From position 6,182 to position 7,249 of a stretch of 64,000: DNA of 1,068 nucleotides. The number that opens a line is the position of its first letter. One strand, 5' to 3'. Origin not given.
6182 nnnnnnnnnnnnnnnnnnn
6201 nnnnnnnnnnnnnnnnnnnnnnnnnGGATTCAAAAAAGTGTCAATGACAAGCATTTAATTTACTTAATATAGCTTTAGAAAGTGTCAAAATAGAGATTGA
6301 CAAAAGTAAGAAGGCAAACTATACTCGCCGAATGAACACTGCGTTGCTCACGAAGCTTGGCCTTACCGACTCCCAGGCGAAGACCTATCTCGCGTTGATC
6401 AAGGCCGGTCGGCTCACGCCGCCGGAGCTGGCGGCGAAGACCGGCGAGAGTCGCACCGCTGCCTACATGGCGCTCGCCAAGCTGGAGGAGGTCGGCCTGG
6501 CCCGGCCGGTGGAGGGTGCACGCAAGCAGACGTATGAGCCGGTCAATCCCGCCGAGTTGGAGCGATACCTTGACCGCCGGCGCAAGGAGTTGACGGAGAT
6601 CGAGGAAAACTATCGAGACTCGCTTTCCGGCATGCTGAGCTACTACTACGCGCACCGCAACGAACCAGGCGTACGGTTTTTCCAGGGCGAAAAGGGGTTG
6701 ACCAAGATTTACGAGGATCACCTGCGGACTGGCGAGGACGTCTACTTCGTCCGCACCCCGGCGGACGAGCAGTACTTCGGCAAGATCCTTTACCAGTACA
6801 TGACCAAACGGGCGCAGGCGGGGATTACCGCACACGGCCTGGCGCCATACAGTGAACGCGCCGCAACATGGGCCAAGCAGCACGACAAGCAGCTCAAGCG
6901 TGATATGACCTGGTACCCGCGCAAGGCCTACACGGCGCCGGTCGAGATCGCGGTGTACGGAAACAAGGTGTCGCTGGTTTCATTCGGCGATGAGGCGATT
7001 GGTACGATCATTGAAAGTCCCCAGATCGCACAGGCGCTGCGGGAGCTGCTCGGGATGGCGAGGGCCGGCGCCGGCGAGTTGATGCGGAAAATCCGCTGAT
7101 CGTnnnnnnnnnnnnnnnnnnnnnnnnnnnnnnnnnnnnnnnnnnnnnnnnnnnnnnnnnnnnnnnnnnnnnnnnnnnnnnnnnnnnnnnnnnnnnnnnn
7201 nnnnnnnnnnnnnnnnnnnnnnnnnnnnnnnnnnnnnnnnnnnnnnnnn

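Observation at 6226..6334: Leaderless TrmB-family regulator gene behind a textbook promoter overlapped by TGTCA/TGACA palindromes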

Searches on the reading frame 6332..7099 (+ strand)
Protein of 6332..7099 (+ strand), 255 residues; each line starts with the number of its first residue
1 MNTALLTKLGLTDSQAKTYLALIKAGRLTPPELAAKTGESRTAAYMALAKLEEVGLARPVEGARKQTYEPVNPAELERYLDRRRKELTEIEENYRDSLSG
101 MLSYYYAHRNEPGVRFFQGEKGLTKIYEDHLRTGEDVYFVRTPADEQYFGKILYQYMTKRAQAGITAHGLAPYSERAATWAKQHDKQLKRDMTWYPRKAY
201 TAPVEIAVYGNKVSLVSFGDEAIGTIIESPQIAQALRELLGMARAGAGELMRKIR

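Call 4: search_protein_families(library=pfam, proteins=[window:6332-7099:+], max_evalue=0.01)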
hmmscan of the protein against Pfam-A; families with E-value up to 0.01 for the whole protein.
window:6332-7099:+ (255 aa): 6 families
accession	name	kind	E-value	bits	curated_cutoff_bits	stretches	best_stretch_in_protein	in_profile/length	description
PF01978.25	TrmB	-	2.5e-13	50.1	25.6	1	6-73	1-67/68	Sugar-specific transcriptional regulator TrmB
PF12802.13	MarR_2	-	0.00014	22.4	27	1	10-62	2-57/61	MarR family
PF09339.16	HTH_IclR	-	0.00016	21.8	22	1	25-58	16-49/52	IclR helix-turn-helix domain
PF12840.13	HTH_20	-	0.0015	18.9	27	1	21-58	12-49/51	Helix-turn-helix domain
PF25213.1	HVO_A0261_N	-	0.0031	17.8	35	0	19-62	16-59/86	HVO_A0261 N-terminal domain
PF08279.18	HTH_11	-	0.0042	17.4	25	1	23-66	9-52/55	HTH domain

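Call 10: find_homologous_proteins(query=window:6332-7096:+)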
Query window:6332-7096:+ (255 aa): 158 proteins with E <= 0.001 among 1847 candidates; the best 120 are listed.
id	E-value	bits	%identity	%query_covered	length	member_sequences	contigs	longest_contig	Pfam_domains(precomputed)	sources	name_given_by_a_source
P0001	2.4e-163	559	100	100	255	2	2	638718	PF01978.26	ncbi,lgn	ncbi:MAG: helix-turn-helix domain-containing protein [Patescibacteria group bacterium]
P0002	3.4e-119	415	72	99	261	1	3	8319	PF01978.26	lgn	-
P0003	1.1e-113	397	70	99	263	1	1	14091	PF01978.26,PF12802.14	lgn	-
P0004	2.7e-111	389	68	99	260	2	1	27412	PF01978.26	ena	-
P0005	8.9e-109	381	67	98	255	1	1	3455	PF01978.26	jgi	jgi:sugar-specific transcriptional regulator TrmB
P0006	4.4e-108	378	68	99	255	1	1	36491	PF01978.26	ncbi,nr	ncbi:MAG TPA: helix-turn-helix domain-containing protein [Candidatus Saccharimonadales bacterium]|nr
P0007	6.1e-108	378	66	99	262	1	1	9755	PF01978.26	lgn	-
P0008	8.3e-107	374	67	98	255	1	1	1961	PF01978.26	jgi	jgi:sugar-specific transcriptional regulator TrmB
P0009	1.2e-106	374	62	100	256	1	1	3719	PF01978.26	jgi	jgi:hypothetical protein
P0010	1.8e-106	373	65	98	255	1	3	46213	PF01978.26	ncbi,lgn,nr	ncbi:MAG TPA: helix-turn-helix domain-containing protein [Candidatus Babeliales bacterium]|nr:helix-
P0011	2.0e-106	373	65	99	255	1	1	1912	PF01978.26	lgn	-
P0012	4.2e-105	369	64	99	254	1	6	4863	PF01978.26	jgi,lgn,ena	-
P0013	9.1e-105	368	65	99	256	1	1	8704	PF01978.26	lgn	-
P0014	1.0e-104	368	65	98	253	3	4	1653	PF01978.26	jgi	jgi:sugar-specific transcriptional regulator TrmB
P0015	1.2e-104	367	66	98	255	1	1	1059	PF01978.26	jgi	jgi:Sugar-specific transcriptional regulator TrmB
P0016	4.0e-104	366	66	98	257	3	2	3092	PF01978.26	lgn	-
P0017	5.9e-104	365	66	98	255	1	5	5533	PF01978.26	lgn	-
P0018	7.5e-104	365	67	96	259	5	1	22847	PF01978.26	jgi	jgi:hypothetical protein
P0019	2.1e-103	363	64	99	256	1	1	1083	PF01978.26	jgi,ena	-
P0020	3.9e-103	362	64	99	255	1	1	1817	PF01978.26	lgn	-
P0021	1.2e-102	361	65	98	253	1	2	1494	PF01978.26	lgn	-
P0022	3.4e-102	359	64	98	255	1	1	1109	PF01978.26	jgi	jgi:hypothetical protein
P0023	9.2e-102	358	64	98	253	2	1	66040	PF01978.26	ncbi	-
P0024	1.7e-101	357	65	98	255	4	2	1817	PF01978.26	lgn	-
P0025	1.9e-101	357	62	99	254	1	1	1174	PF01978.26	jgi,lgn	jgi:sugar-specific transcriptional regulator TrmB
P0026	3.6e-101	356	64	99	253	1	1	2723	PF01978.26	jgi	jgi:sugar-specific transcriptional regulator TrmB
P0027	1.2e-99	351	64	99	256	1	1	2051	PF01978.26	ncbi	-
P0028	2.3e-99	350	62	99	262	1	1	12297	PF01978.26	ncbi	-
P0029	3.1e-98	346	61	99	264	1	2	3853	PF01978.26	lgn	-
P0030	3.3e-98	346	59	99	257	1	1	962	PF01978.26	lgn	-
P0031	1.9e-96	340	58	99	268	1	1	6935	PF01978.26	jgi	jgi:sugar-specific transcriptional regulator TrmB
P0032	3.2e-96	340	59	99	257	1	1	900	PF01978.26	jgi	jgi:sugar-specific transcriptional regulator TrmB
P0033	5.8e-96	339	59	99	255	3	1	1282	PF01978.26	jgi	jgi:sugar-specific transcriptional regulator TrmB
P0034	1.2e-95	338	58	99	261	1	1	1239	PF01978.26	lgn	-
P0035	1.9e-95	337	60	100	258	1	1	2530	PF01978.26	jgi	jgi:sugar-specific transcriptional regulator TrmB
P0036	8.6e-95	335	61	96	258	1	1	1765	PF01978.26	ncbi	-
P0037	9.3e-95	335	58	99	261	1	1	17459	PF01978.26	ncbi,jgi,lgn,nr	ncbi:MAG: transcriptional regulator TrmB [Candidatus Saccharibacteria bacterium]|jgi:sugar-specific 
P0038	1.1e-94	335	61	99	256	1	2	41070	PF01978.26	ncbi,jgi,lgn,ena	-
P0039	1.2e-94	334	60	100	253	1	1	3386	PF01978.26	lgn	-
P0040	7.9e-94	332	64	95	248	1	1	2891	PF01978.26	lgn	-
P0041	1.1e-93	331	59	99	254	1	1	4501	PF01978.26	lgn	-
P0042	1.2e-93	331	57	100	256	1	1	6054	PF01978.26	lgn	-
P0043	1.4e-93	331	59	99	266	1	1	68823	PF01978.26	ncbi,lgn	-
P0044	2.4e-93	330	59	100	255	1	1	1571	PF01978.26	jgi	jgi:sugar-specific transcriptional regulator TrmB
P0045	4.7e-93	329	59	99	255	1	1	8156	PF01978.26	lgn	-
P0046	1.1e-92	328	58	98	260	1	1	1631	PF01978.26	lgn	-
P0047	3.8e-91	323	61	99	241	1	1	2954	PF01978.26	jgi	jgi:sugar-specific transcriptional regulator TrmB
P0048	4.1e-91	323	58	99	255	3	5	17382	PF01978.26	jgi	jgi:sugar-specific transcriptional regulator TrmB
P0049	4.7e-91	323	60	98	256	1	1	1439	PF01978.26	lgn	-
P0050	7.9e-91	322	57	97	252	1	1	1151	PF01978.26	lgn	-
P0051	1.1e-90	322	58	98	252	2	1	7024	PF01978.26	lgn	-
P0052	5.2e-90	319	54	99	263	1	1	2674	PF01978.26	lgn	-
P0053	6.4e-90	319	57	99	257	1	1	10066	PF01978.26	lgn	-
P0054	1.6e-89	318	58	97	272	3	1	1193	PF01978.26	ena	-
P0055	3.2e-89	317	59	99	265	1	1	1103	PF01978.26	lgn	-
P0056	3.3e-89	317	58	99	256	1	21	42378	PF01978.26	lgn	-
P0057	1.1e-88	315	56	98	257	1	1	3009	PF01978.26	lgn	-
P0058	2.0e-88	314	57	99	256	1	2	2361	PF01978.26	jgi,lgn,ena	jgi:sugar-specific transcriptional regulator TrmB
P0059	2.3e-88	314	60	99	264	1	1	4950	PF01978.26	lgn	-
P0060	2.5e-88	314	57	98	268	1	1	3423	PF01978.26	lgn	-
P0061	3.3e-88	313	55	97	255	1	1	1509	PF01978.26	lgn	-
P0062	7.8e-88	312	57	98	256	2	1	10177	PF01978.26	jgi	jgi:sugar-specific transcriptional regulator TrmB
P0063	6.9e-87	309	56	98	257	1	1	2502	PF01978.26,PF09339.17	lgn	-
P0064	1.6e-86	308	58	98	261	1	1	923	PF01978.26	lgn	-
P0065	1.6e-86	308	55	99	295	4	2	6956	PF01978.26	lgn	-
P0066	2.6e-86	307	59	98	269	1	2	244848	PF01978.26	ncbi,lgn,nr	ncbi:hypothetical protein HJC99_01535 [Candidatus Saccharibacteria bacterium]|nr:hypothetical protei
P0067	3.2e-86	307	59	96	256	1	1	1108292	PF01978.26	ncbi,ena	-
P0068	4.8e-86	306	58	99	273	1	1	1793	PF01978.26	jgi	jgi:predicted transcriptional regulator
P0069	6.3e-86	306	58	99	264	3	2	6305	PF01978.26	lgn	-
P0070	1.2e-85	305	57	97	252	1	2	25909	PF01978.26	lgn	-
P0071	4.7e-85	303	58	99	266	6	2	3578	PF01978.26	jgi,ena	-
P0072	1.5e-84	301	58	98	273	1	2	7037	PF01978.26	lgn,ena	-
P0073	2.5e-84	301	58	97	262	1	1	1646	PF01978.26,PF12802.14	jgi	jgi:HTH-type transcriptional regulator, sugar sensing transcriptional regulator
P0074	3.2e-84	300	56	99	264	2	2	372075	PF01978.26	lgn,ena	-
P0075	5.3e-84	300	58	97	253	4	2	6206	PF01978.26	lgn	-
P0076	5.6e-84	300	55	97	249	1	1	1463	PF01978.26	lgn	-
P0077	8.9e-83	296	55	97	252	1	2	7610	PF01978.26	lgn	-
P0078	1.0e-82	295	57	98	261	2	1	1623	PF01978.26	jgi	jgi:predicted transcriptional regulator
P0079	2.8e-82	294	55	99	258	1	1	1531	PF01978.26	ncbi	-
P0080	3.2e-82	294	56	96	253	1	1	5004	PF01978.26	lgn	-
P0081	9.6e-82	292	54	96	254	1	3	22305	PF01978.26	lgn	-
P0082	2.3e-81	291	53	97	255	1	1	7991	PF01978.26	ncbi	-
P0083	3.8e-81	290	55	97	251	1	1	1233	PF01978.26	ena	-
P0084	6.1e-81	290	55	96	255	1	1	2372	PF01978.26,PF09339.17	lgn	-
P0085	6.8e-81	289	54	96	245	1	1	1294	PF01978.26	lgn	-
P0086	1.1e-80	289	55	96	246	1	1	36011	PF01978.26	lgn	-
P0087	1.9e-80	288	54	98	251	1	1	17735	PF01978.26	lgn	-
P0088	3.8e-80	287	51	100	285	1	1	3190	PF01978.26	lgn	-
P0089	4.4e-80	287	55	97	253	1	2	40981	PF01978.26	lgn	-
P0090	4.4e-80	287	53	97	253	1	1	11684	PF01978.26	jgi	jgi:sugar-specific transcriptional regulator TrmB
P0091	4.8e-80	287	52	97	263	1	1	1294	PF01978.26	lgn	-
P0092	1.3e-79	285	55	96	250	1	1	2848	PF01978.26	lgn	-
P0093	1.4e-79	285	55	98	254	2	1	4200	PF01978.26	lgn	-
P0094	1.5e-79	285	51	96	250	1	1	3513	PF01978.26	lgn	-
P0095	1.7e-79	285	54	97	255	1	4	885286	PF01978.26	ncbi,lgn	-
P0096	1.8e-79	285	53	100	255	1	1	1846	PF01978.26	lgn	-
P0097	2.3e-79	285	55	98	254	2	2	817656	PF01978.26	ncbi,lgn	-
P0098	2.7e-79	284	54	96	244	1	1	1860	PF01978.26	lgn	-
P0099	3.2e-79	284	52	97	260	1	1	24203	PF01978.26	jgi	jgi:sugar-specific transcriptional regulator TrmB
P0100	3.6e-79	284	56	97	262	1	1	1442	PF01978.26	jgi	jgi:predicted transcriptional regulator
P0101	9.3e-79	282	54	97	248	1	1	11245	PF01978.26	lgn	-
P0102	5.1e-78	280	51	98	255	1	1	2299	PF01978.26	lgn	-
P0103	5.6e-78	280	53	97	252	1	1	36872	PF01978.26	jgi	jgi:sugar-specific transcriptional regulator TrmB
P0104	1.1e-77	279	51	96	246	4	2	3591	PF01978.26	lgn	-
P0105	2.2e-77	278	54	97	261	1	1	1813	PF01978.26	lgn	-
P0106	2.6e-77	278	52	96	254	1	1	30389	PF01978.26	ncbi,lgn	-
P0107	7.0e-77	276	51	99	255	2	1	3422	PF01978.26,PF09339.17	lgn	-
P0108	7.9e-77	276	51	97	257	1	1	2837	PF01978.26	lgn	-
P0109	9.8e-77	276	50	96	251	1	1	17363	PF01978.26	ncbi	-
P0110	1.0e-76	276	50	99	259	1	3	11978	PF01978.26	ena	-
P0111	1.5e-76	275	49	98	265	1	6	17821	PF01978.26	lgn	-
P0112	1.8e-76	275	53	99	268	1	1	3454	PF01978.26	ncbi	-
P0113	2.3e-76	275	50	96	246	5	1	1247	PF01978.26,PF09339.17,PF12802.14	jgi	-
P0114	2.1e-74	268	52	97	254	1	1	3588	PF01978.26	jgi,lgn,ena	-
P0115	7.9e-72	260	48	96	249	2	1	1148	PF01978.26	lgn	-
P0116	1.2e-69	253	49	97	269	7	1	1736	PF01978.26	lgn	-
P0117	2.9e-68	248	49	95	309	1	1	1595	PF01978.26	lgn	-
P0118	6.2e-68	247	45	99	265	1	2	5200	PF01978.26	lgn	-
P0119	1.7e-66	242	47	98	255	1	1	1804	PF01978.26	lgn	-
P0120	2.4e-66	242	52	94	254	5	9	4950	PF01978.26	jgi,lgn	jgi:sugar-specific transcriptional regulator TrmB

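Call 13: find_related_loci(query=A1, collection=genome_contigs, flank=3000)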
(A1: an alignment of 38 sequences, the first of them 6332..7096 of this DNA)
Query A1 (255 aa) in genome_contigs; peptide patterns used: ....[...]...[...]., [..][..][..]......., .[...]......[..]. (x = any residue, [..] = any of these).
148 stretches matched a pattern; 62 encode a relative of the query (tblastn E <= 1e-3); 62 distinct loci.
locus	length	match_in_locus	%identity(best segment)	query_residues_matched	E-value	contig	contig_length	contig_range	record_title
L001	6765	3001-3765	93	1-255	4e-155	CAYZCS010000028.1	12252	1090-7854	MAG TPA_asm: uncultured Candidatus Saccharibacteria bacterium isolate SRP284430_co1_211 genome assembly, contig: NODE_36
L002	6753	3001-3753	65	1-251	5e-114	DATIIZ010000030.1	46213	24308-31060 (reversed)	MAG TPA_asm: Candidatus Babeliales bacterium isolate SMAG_U15678 k141_542182, whole genome shotgun sequence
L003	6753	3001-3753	62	1-251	7e-109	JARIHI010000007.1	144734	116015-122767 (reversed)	MAG: Candidatus Saccharibacteria bacterium isolate CullarsAll.DT.34 k141_1106638, whole genome shotgun sequence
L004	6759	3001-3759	62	1-253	3e-107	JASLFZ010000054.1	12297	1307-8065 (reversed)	MAG: Candidatus Saccharimonadales bacterium isolate SHSU.bins.393 k141_8856997, whole genome shotgun sequence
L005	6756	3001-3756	61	1-253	1e-102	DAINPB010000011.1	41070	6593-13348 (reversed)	MAG TPA_asm: Candidatus Saccharibacteria bacterium isolate CTOTU10859 NODE_125_length_41070_cov_5.648885, whole genome s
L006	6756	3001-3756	58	1-252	1e-102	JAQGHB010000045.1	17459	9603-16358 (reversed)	MAG: Candidatus Saccharibacteria bacterium isolate RYN_422 scaffold_1189634, whole genome shotgun sequence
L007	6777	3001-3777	58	1-253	4e-97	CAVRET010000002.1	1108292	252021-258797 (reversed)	MAG: uncultured bacterium isolate MFD04463.bin.1.58 genome assembly, contig: contig_10051, whole genome shotgun sequence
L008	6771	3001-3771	59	1-251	2e-94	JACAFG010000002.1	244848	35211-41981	MAG: Candidatus Saccharibacteria bacterium isolate G2_22 scaffold_15, whole genome shotgun sequence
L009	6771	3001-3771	59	1-251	1e-93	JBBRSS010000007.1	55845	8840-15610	MAG: Candidatus Saccharimonadia bacterium isolate La2_metabat2.113 La2_metabat2.113_K_2630049L55845_cov_28.0147, whole g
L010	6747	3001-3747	55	1-250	7e-89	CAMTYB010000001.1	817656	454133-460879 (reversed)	MAG: uncultured Candidatus Saccharibacteria bacterium isolate G04_MAG_00031 genome assembly, contig: G04_MAG_00031_00000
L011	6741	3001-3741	51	1-247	8e-88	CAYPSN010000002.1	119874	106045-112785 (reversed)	MAG TPA_asm: uncultured Candidatus Saccharibacteria bacterium isolate SRP133034_co1_64 genome assembly, contig: NODE_46_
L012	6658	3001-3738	52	1-246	7e-88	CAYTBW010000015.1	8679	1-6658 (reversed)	MAG TPA_asm: uncultured Candidatus Saccharibacteria bacterium isolate SRP285395_co2_395 genome assembly, contig: NODE_12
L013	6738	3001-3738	54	1-247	5e-86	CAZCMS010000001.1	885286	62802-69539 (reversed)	MAG TPA_asm: uncultured Candidatus Saccharibacteria bacterium isolate SRP193066_co1_124 genome assembly, contig: NODE_5_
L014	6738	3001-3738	50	1-246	2e-85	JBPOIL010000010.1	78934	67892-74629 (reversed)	MAG: Patescibacteria group bacterium isolate MAG_140 c_000000550158, whole genome shotgun sequence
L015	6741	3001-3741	49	1-247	5e-85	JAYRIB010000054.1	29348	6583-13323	MAG: Candidatus Saccharimonadia bacterium isolate SZ_szas25bin.42 k141_1284473, whole genome shotgun sequence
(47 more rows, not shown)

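Call 20: search_protein_families(library=ncbifam, proteins=[window:6332-7099:+], max_evalue=0.01)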
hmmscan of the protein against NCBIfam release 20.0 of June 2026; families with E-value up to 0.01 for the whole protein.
window:6332-7099:+ (255 aa): 2 families
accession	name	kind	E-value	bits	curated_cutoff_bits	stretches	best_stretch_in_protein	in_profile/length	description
NF047390.1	TransRegTrmBL1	equivalog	2.2e-05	23.6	650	1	6-99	10-99/341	HTH-type sugar sensing transcriptional regulator TrmBL1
NF041141.1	tran_reg_TrmBL2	equivalog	4.6e-05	23.1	530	1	11-89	16-94/264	HTH-type transcriptional regulator TrmBL2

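Call 26: search_solved_structures(query=A1, max_evalue=0.01)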
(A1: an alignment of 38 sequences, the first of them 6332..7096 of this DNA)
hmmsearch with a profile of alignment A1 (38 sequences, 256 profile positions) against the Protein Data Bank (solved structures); distinct sequences matched with E-value up to 0.01: 4.
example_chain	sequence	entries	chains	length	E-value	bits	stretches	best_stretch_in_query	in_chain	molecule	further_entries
5box_A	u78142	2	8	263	3.7e-09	39.7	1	9-104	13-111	Putative HTH-type transcriptional regulator TrmBL2 | TrmBL2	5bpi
5bpd_A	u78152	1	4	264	3.7e-09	39.7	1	9-104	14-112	TrmBL2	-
5bqt_A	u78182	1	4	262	3.9e-09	39.6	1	9-104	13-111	Putative HTH-type transcriptional regulator TrmBL2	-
1ku9_A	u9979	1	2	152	3e-05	26.9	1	7-131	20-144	hypothetical protein MJ223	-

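Call 35: predict_structure(alignment_id=A1)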
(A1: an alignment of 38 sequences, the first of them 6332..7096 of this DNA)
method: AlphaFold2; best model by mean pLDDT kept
length: 255 residues; sequences in the alignment: 38
mean_pLDDT: 90.2   pTM: 0.58
mean pLDDT of the five models: 90.2, 90.1, 89.0, 88.2, 87.1
residues with pLDDT >= 90: 170; 70-90: 71; 50-70: 13; < 50: 1
segments of 3 or more residues with pLDDT < 50: none
pLDDT, mean of each block of 10 residues (from residue 1): 82 93 95 95 94 93 91 85 89 80 63 78 89 97 84 93 97 93 96 95 96 93 92 97 95 87
secondary structure, 60 per line:
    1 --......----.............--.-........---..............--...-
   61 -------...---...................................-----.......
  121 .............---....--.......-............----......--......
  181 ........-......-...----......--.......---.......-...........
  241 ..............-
elements in order: H3-8 H13-25 H30-37 H41-54 E57-59 E68-70 H74-108 E114-118 H119-133 E137-140 H143-149 H151-162 E167-172 H175-188 E190-195 E204-209 E212-218 E222-228 H230-254
